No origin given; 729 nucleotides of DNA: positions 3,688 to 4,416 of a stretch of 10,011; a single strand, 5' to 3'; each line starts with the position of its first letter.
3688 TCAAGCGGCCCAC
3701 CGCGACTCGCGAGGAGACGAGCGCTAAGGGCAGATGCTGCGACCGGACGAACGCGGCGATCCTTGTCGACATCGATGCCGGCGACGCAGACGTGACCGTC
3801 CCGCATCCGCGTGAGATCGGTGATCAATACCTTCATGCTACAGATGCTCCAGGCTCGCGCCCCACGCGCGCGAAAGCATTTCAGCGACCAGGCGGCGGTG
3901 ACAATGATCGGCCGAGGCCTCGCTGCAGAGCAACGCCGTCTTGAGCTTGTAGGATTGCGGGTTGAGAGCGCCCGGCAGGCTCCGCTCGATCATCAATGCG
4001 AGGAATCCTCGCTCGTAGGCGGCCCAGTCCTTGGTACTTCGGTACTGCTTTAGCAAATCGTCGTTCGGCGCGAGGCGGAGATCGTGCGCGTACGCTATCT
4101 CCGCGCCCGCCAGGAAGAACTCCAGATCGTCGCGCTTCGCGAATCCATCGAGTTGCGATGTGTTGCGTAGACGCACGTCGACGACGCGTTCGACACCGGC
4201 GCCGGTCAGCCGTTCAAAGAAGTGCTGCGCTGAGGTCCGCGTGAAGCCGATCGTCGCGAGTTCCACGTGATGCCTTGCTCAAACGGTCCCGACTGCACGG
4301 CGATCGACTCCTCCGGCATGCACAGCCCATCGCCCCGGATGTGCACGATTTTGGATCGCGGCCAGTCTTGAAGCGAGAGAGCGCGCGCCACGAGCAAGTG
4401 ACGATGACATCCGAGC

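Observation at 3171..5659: Tightly coupled module of two tandem DUF488-like paralogs, an unknown 221-aa protein and a HAD phosphatase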

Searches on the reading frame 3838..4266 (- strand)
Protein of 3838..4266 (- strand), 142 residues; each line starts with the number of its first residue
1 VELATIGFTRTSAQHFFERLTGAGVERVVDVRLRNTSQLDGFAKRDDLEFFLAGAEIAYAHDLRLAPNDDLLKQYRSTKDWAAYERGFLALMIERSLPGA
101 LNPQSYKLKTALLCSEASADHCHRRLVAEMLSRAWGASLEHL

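Call 3: search_protein_families(library=pfam, proteins=[window:3838-4266:-], max_evalue=0.01)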
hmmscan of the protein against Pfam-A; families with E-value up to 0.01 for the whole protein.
window:3838-4266:- (142 aa): 2 families
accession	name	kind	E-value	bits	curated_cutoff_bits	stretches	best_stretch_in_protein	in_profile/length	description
PF04343.18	DUF488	-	2.2e-20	74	22.2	1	13-131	2-121/121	Domain of unknown function DUF488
PF22751.1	DUF488-N3a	-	2.9e-11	44.1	27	1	64-133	41-116/118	Active DUF488-N3 subclade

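Call 10: search_protein_families(library=padloc, proteins=[window:3838-4266:-], max_evalue=0.01)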
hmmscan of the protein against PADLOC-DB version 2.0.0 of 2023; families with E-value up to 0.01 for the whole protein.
window:3838-4266:- (142 aa): 4 families
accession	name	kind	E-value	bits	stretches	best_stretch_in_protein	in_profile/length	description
PDLC04658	PDC-M45C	-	1e-50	169.3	1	1-137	1-138/145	-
PDLC04505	PDC-M19A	-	9.9e-14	49.5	1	3-135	151-285/294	-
PDLC04657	PDC-M45B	-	5.1e-10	37.3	1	2-141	5-142/204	-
PDLC04504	PDC-M19A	-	1.2e-07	29.4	1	3-133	91-223/234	-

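Call 11: search_protein_families(library=ncbifam, proteins=[window:3838-4266:-], max_evalue=0.01)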
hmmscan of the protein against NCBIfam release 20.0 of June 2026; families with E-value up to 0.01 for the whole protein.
window:3838-4266:- (142 aa): 0 families

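Call 12: search_solved_structures(query=window:3838-4266:-, max_evalue=1, show_alignments=2)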
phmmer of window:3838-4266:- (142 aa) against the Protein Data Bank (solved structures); distinct sequences matched with E-value up to 1: 4.
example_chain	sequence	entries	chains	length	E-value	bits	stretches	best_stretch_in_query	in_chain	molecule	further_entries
7xdx_A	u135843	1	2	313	0.85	12.9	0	55-114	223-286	Receptor-like protein kinase FERONIA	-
7xdy_A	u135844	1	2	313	0.85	12.9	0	55-114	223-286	Receptor-like protein kinase FERONIA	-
7xdv_A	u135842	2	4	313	0.85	12.9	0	55-114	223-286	Receptor-like protein kinase FERONIA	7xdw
9ubi_B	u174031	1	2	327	0.88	12.9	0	55-114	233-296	Receptor-like protein kinase FERONIA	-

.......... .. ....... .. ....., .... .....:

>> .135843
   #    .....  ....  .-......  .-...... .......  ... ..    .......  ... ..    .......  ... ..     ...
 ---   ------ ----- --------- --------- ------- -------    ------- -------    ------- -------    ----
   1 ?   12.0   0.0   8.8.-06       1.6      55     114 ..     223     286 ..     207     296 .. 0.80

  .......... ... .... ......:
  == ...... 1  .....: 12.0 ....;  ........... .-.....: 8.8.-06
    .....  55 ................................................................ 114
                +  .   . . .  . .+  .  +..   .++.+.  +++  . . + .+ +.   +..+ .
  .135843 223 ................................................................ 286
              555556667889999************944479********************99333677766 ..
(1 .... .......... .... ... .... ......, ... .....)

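Call 25: find_homologous_proteins(query=window:3838-4266:-)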
Query window:3838-4266:- (142 aa): 1663 proteins with E <= 0.001 among 1740 candidates; the best 120 are listed.
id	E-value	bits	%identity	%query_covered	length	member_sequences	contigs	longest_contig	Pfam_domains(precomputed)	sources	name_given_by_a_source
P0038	3.3e-88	310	100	100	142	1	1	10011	PF04343.19,PF22751.2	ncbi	-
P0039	5.7e-51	190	63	100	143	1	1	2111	PF04343.19,PF22751.2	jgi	jgi:uncharacterized protein (DUF488 family)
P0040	3.4e-50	187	64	100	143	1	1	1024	PF04343.19,PF22751.2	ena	-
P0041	5.9e-50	187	63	100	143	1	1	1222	PF04343.19,PF22751.2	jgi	jgi:uncharacterized protein (DUF488 family)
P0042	8.3e-50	186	65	100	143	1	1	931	PF04343.19,PF22751.2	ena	-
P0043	3.1e-49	184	61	100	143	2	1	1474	PF04343.19,PF22751.2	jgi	jgi:uncharacterized protein (DUF488 family)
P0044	5.9e-49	183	63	100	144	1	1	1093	PF04343.19,PF22751.2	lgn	-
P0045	4.5e-48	181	60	100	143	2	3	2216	PF04343.19,PF22751.2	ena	-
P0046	5.4e-48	180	59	100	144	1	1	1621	PF04343.19,PF22751.2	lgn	-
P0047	9.5e-48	180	61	100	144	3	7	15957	PF04343.19,PF22751.2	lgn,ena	-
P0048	1.1e-47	179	62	100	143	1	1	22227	PF04343.19,PF22751.2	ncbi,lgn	-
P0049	2.5e-47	178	61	100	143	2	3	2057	PF04343.19,PF22751.2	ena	-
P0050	3.2e-47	178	61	100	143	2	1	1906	PF04343.19,PF22751.2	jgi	jgi:uncharacterized protein (DUF488 family)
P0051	4.0e-47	177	59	100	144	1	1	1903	PF04343.19,PF22751.2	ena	-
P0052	4.1e-47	177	62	100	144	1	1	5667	PF04343.19,PF22751.2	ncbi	-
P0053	8.3e-47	176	59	100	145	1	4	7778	PF04343.19,PF22751.2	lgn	-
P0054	9.1e-47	176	60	100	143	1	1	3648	PF22752.2,PF04343.19,PF22751.2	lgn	-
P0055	4.2e-46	174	60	100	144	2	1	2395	PF04343.19,PF22751.2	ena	-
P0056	7.3e-46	173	61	100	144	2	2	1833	PF04343.19,PF22751.2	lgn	-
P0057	1.6e-45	172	60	100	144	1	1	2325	PF04343.19,PF22751.2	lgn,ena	-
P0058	4.0e-45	171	57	100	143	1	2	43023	PF04343.19,PF22751.2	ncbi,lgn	-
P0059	1.5e-44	169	60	100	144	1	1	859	PF04343.19,PF22751.2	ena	-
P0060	6.9e-44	167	58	100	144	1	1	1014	PF04343.19,PF22751.2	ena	-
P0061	9.2e-44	167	60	100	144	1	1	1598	PF04343.19,PF22751.2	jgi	jgi:uncharacterized protein (DUF488 family)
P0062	2.5e-43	165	57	100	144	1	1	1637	PF04343.19,PF22751.2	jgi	jgi:uncharacterized protein (DUF488 family)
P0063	4.9e-43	164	59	100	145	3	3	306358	PF04343.19,PF22751.2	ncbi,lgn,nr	ncbi:MAG: DUF488 domain-containing protein [Chloroflexi bacterium]|nr:DUF488 domain-containing prote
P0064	9.6e-43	163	59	100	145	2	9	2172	PF04343.19,PF22751.2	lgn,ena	-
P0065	2.3e-42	162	57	100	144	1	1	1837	PF04343.19,PF22751.2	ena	-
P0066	3.7e-42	161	56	100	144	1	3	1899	PF04343.19,PF22751.2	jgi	jgi:uncharacterized protein (DUF488 family)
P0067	6.0e-42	161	61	88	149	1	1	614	PF04343.19,PF22751.2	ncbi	-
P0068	8.6e-42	160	57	96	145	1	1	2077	PF04343.19,PF22751.2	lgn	-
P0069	1.3e-41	160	56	100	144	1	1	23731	PF04343.19,PF22751.2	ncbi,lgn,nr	ncbi:MAG: DUF488 domain-containing protein [Chloroflexi bacterium]|nr:DUF488 domain-containing prote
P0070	1.4e-41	160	57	96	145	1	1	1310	PF04343.19,PF22751.2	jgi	jgi:uncharacterized protein (DUF488 family)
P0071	1.5e-41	159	59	100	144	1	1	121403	PF04343.19,PF22751.2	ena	-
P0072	1.6e-41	159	54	100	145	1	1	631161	PF04343.19,PF22751.2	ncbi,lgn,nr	ncbi:MAG: DUF488 domain-containing protein [Chloroflexi bacterium]|nr:DUF488 domain-containing prote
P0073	4.3e-41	158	55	100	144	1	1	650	PF04343.19,PF22751.2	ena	-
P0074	4.3e-41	158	58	95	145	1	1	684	PF04343.19,PF22751.2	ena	-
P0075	7.0e-41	157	58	100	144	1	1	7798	PF04343.19,PF22751.2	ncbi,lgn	-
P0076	8.6e-41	157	56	100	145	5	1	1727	PF04343.19,PF22751.2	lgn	-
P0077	1.5e-40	156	57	96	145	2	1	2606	PF04343.19,PF22751.2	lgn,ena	-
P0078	1.5e-40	156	57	95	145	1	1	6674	PF04343.19,PF22751.2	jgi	jgi:uncharacterized protein (DUF488 family)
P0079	2.7e-40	155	58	97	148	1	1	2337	PF04343.19,PF22751.2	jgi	jgi:uncharacterized protein (DUF488 family)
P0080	3.3e-40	155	56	100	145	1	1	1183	PF04343.19,PF22751.2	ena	-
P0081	3.5e-40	155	58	96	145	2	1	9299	PF04343.19,PF22751.2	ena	-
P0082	3.8e-40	155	60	96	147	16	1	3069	PF04343.19,PF22751.2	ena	-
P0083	3.9e-40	155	58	95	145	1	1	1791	PF04343.19,PF22751.2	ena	-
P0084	4.0e-40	155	58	95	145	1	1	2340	PF04343.19,PF22751.2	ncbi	-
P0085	4.5e-40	155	56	100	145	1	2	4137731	PF04343.19,PF22751.2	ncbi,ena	-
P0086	5.1e-40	154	57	96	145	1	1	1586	PF04343.19,PF22751.2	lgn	-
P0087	5.9e-40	154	57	96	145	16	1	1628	PF04343.19,PF22751.2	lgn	-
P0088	7.2e-40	154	57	96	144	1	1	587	PF04343.19,PF22751.2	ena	-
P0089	8.5e-40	154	57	93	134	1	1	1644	PF04343.19,PF22751.2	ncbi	ncbi:MAG: DUF488 family protein, partial [Acidimicrobiales bacterium]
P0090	8.8e-40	154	57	95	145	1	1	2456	PF04343.19,PF22751.2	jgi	-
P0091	9.7e-40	154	55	98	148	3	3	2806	PF04343.19,PF22751.2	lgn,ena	-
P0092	1.1e-39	153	55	100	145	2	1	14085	PF04343.19,PF22751.2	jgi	jgi:uncharacterized protein (DUF488 family)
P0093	1.4e-39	153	57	95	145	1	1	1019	PF04343.19,PF22751.2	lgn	-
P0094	1.6e-39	153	54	98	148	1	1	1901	PF04343.19,PF22751.2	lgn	-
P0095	2.0e-39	153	57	100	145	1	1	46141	PF04343.19,PF22751.2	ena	-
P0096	2.0e-39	153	57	96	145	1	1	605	PF04343.19,PF22751.2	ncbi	-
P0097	2.1e-39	152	55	100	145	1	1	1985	PF04343.19,PF22751.2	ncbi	-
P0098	2.3e-39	152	54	96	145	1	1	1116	PF04343.19,PF22751.2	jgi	jgi:uncharacterized protein (DUF488 family)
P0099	2.3e-39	152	57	96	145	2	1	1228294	PF04343.19,PF22751.2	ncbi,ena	-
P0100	2.7e-39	152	57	96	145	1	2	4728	PF04343.19,PF22751.2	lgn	-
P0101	2.7e-39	152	56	97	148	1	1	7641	PF04343.19,PF22751.2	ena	-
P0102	3.0e-39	152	55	95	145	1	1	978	PF04343.19,PF22751.2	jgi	jgi:uncharacterized protein (DUF488 family)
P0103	3.7e-39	152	56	96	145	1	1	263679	PF04343.19,PF22751.2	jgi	jgi:uncharacterized protein (DUF488 family)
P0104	3.7e-39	152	54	100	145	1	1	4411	PF04343.19,PF22751.2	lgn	-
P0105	4.2e-39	152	57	99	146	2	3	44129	PF04343.19,PF22751.2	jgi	jgi:uncharacterized protein (DUF488 family)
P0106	4.4e-39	151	58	95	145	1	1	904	PF04343.19,PF22751.2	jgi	jgi:uncharacterized protein (DUF488 family)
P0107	4.8e-39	151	57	96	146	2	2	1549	PF04343.19,PF22751.2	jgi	jgi:uncharacterized protein (DUF488 family)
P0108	4.9e-39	151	55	100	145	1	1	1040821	PF04343.19,PF22751.2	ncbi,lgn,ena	-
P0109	5.3e-39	151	55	100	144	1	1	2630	PF22752.2,PF04343.19,PF22751.2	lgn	-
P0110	5.6e-39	151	58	95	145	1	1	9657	PF04343.19,PF22751.2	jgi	jgi:uncharacterized protein (DUF488 family)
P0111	6.5e-39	151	56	95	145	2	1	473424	PF04343.19,PF22751.2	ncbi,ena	-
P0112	7.0e-39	151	57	95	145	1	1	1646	PF04343.19,PF22751.2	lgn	-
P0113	9.0e-39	150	57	95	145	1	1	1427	PF04343.19,PF22751.2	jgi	-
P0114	1.0e-38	150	56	96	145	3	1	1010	PF04343.19,PF22751.2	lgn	-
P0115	1.0e-38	150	56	96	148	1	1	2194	PF04343.19,PF22751.2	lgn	-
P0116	1.1e-38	150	57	96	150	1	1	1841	PF04343.19,PF22751.2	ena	-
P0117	1.1e-38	150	57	96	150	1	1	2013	PF04343.19,PF22751.2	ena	-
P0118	1.2e-38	150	56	96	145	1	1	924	PF04343.19,PF22751.2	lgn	-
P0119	1.4e-38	150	57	96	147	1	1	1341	PF04343.19,PF22751.2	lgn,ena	-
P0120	1.4e-38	150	56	96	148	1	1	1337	PF04343.19,PF22751.2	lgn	-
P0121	1.6e-38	150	53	96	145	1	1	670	PF04343.19,PF22751.2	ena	-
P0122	1.7e-38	150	58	95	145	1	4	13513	PF04343.19,PF22751.2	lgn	-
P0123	1.7e-38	150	55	95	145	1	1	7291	PF04343.19,PF22751.2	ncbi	-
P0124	1.8e-38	149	58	95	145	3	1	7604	PF04343.19,PF22751.2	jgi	jgi:uncharacterized protein (DUF488 family)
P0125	1.8e-38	149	54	96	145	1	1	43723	PF04343.19,PF22751.2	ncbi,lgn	-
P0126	1.9e-38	149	56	96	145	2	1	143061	PF04343.19,PF22751.2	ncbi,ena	-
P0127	2.0e-38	149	57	96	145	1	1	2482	PF04343.19,PF22751.2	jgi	jgi:uncharacterized protein (DUF488 family)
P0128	2.0e-38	149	55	95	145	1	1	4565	PF04343.19,PF22751.2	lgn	-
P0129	2.1e-38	149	53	96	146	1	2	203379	PF04343.19,PF22751.2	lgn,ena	-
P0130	2.2e-38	149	53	100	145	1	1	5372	PF04343.19,PF22751.2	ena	-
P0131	2.2e-38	149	56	96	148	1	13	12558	PF04343.19,PF22751.2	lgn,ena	-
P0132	2.2e-38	149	56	96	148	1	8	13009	PF04343.19,PF22751.2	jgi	-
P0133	2.2e-38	149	56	96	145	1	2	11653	PF04343.19,PF22751.2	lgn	-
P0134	2.4e-38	149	56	96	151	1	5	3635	PF04343.19,PF22751.2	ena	-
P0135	2.4e-38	149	56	96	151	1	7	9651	PF04343.19,PF22751.2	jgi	-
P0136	2.4e-38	149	57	95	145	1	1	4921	PF04343.19,PF22751.2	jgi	jgi:uncharacterized protein (DUF488 family)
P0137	2.5e-38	149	54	96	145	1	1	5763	PF04343.19,PF22751.2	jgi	-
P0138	2.5e-38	149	56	96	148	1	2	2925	PF04343.19,PF22751.2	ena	-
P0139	2.7e-38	149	56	96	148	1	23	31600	PF04343.19,PF22751.2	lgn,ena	-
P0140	2.7e-38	149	56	96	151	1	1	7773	PF04343.19,PF22751.2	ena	-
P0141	2.7e-38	149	56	96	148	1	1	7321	PF04343.19,PF22751.2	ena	-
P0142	2.7e-38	149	56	96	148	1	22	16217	PF04343.19,PF22751.2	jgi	-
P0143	2.8e-38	149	56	96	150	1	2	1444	PF04343.19,PF22751.2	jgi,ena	-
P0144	2.9e-38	149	56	96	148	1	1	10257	PF04343.19,PF22751.2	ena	-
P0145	2.9e-38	149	56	96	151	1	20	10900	PF04343.19,PF22751.2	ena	-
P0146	2.9e-38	149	56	96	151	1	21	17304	PF04343.19,PF22751.2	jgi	-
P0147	3.1e-38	149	56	96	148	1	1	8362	PF04343.19,PF22751.2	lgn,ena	-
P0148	3.2e-38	149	54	100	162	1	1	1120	PF04343.19,PF22751.2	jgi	jgi:uncharacterized protein (DUF488 family)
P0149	3.3e-38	149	56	96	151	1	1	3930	PF04343.19,PF22751.2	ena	-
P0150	3.8e-38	148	55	95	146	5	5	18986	PF04343.19,PF22751.2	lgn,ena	-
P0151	4.3e-38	148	54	97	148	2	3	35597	PF04343.19,PF22751.2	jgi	jgi:uncharacterized protein (DUF488 family)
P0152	4.5e-38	148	57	96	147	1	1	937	PF04343.19,PF22751.2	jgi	-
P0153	4.5e-38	148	56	96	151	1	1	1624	PF04343.19,PF22751.2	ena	-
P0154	4.6e-38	148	55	96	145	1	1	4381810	PF04343.19,PF22751.2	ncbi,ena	-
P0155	4.9e-38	148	56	97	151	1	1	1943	PF04343.19,PF22751.2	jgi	jgi:uncharacterized protein (DUF488 family)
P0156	5.1e-38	148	57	96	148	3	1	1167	PF04343.19,PF22751.2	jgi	jgi:uncharacterized protein (DUF488 family)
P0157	5.1e-38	148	56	95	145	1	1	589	PF04343.19,PF22751.2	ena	-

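Call 34: search_solved_structures(query=A2, max_evalue=1, show_alignments=2)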
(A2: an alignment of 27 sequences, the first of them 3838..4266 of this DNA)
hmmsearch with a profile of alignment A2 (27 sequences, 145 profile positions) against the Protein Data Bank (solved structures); distinct sequences matched with E-value up to 1: 0.

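Call 39: predict_structure(alignment_id=A2)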
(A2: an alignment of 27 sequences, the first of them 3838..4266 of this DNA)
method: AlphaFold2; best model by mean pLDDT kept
length: 142 residues; sequences in the alignment: 27
mean_pLDDT: 92.2   pTM: 0.87
mean pLDDT of the five models: 92.2, 92.0, 90.8, 90.8, 90.4
residues with pLDDT >= 90: 115; 70-90: 18; 50-70: 9; < 50: 0
segments of 3 or more residues with pLDDT < 50: none
pLDDT, mean of each block of 10 residues (from residue 1): 93 90 97 75 71 93 96 96 98 97 95 93 97 98 96
secondary structure, 60 per line:
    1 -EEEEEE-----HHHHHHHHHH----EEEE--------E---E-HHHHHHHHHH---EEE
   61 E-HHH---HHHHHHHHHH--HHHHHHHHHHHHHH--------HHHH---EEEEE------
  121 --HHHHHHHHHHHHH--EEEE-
elements in order: E2-7 H13-22 E27-30 H45-54 E58-61 H69-78 H81-94 H103-106 E110-114 H123-135 E138-141

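Call 53: search_protein_families(library=pfam, proteins=[window:3838-4266:-], max_evalue=5)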
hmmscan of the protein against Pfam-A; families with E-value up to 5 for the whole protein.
window:3838-4266:- (142 aa): 2 families
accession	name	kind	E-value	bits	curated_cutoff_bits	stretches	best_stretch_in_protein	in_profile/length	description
PF04343.18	DUF488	-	2.2e-20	74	22.2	1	13-131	2-121/121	Domain of unknown function DUF488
PF22751.1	DUF488-N3a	-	2.9e-11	44.1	27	1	64-133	41-116/118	Active DUF488-N3 subclade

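Call 69: find_related_loci(query=A2, collection=viral_contigs, flank=6000)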
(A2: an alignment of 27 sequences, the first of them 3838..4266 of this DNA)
Query A2 (142 aa) in viral_contigs; peptide patterns used: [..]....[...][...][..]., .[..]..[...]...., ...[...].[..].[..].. (x = any residue, [..] = any of these).
92 stretches matched a pattern; 41 encode a relative of the query (tblastn E <= 1e-3); 40 distinct loci.
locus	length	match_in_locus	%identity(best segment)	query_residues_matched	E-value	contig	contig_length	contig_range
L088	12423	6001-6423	51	1-140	4e-42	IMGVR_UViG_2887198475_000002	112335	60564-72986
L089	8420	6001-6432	50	1-142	1e-37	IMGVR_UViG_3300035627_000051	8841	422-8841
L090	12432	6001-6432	50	1-142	1e-37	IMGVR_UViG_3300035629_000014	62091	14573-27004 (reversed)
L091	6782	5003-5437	47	1-142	3e-36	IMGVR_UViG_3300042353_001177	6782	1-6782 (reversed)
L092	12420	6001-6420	50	5-142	9e-36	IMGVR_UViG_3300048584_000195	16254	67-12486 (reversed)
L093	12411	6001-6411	48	1-136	1e-35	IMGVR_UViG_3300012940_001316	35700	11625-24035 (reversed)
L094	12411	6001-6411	47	1-136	2e-35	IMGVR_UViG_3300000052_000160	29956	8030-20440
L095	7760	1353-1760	45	1-135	2e-34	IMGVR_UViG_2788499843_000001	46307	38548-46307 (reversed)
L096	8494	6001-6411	45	1-136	7e-34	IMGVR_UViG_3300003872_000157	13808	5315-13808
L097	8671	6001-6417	44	1-138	2e-33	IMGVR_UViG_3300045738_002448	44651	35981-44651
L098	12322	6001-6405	44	1-133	7e-33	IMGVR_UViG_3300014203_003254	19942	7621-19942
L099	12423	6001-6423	44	1-140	7e-33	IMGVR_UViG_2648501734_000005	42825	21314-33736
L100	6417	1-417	43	1-138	7e-33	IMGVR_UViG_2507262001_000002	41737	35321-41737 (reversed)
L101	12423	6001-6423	44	1-140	2e-32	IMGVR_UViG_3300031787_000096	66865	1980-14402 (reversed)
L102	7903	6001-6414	45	3-139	2e-31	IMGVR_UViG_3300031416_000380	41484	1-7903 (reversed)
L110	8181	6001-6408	43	1-135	3e-30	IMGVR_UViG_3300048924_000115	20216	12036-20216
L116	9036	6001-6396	45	2-132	1e-28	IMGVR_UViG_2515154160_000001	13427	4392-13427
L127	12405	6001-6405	43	3-136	2e-31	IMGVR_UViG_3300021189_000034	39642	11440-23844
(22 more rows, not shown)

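Call 73: search_protein_families(library=padloc, proteins=[L089:4685-5380:+, L110:6447-7040:+, L089:5334-5999:+, L089:5971-6438:+, L127:4678-5325:+, L116:5180-5980:+], max_evalue=0.001)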
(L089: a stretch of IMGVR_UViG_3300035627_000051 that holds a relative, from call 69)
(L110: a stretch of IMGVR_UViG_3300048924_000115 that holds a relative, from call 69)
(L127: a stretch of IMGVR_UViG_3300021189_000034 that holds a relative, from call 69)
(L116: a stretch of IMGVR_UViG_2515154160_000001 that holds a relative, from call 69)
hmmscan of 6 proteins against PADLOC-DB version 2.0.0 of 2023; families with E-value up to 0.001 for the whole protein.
L089:4685-5380:+ (231 aa): 4 families
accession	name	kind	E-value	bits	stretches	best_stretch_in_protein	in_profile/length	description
PDLC04653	PDC-M45A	-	2.7e-87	290.2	1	3-230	4-225/230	-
PDLC04654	PDC-M45A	-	2.9e-56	188.2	1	51-230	2-180/188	-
PDLC04655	PDC-M45A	-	2.1e-55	186.3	1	6-228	92-313/318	-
PDLC04656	PDC-M45A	-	3.4e-24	83.8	1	4-228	2-216/225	-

L110:6447-7040:+ (197 aa): 0 families

L089:5334-5999:+ (221 aa): 4 families
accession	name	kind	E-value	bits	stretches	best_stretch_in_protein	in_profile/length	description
PDLC04657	PDC-M45B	-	2.9e-90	299.3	1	24-218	4-198/204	-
PDLC04505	PDC-M19A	-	1.7e-19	68.4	1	16-164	141-293/294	-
PDLC04504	PDC-M19A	-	9.8e-10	36.2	1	24-163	89-234/234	-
PDLC04658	PDC-M45C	-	2.5e-07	28.6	1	25-161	2-140/145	-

L089:5971-6438:+ (155 aa): 4 families
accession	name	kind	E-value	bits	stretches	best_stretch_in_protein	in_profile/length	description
PDLC04658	PDC-M45C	-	2.4e-76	252.4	1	11-154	1-144/145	-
PDLC04505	PDC-M19A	-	5.1e-20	70.1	1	7-153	145-293/294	-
PDLC04657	PDC-M45B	-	1.8e-13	48.5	1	11-154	4-143/204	-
PDLC04504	PDC-M19A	-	1e-08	32.9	1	11-140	89-219/234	-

L127:4678-5325:+ (215 aa): 0 families

L116:5180-5980:+ (266 aa): 0 families

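Call 74: search_protein_families(library=pfam, proteins=[L089:4685-5380:+, L110:6447-7040:+, L127:4678-5325:+, L116:5180-5980:+], max_evalue=0.001)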
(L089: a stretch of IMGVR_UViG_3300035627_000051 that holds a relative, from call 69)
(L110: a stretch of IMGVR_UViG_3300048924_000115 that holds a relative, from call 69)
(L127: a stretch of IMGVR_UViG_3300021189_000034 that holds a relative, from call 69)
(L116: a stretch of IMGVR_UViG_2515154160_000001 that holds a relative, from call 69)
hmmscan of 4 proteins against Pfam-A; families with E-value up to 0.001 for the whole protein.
L089:4685-5380:+ (231 aa): 1 family
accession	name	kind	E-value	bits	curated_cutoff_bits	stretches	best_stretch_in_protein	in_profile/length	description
PF22557.2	DuOB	-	1.1e-66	225.3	27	1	4-227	1-210/210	Dual OB-containing domain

L110:6447-7040:+ (197 aa): 2 families
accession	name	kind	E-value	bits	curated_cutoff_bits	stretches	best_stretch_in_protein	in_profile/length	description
PF22565.1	mSLOG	-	1.6e-25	89.7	27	1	3-107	2-104/105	Minimal SLOG domain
PF14216.11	DUF4326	-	2.8e-24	86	25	1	114-187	9-81/82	Domain of unknown function (DUF4326)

L127:4678-5325:+ (215 aa): 1 family
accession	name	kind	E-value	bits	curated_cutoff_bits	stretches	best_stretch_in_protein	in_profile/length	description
PF22557.2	DuOB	-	0.00023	21.7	27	0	10-210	7-208/210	Dual OB-containing domain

L116:5180-5980:+ (266 aa): 1 family
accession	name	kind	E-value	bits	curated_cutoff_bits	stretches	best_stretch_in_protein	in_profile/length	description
PF22557.2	DuOB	-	2.8e-09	37.8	27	1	46-253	9-210/210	Dual OB-containing domain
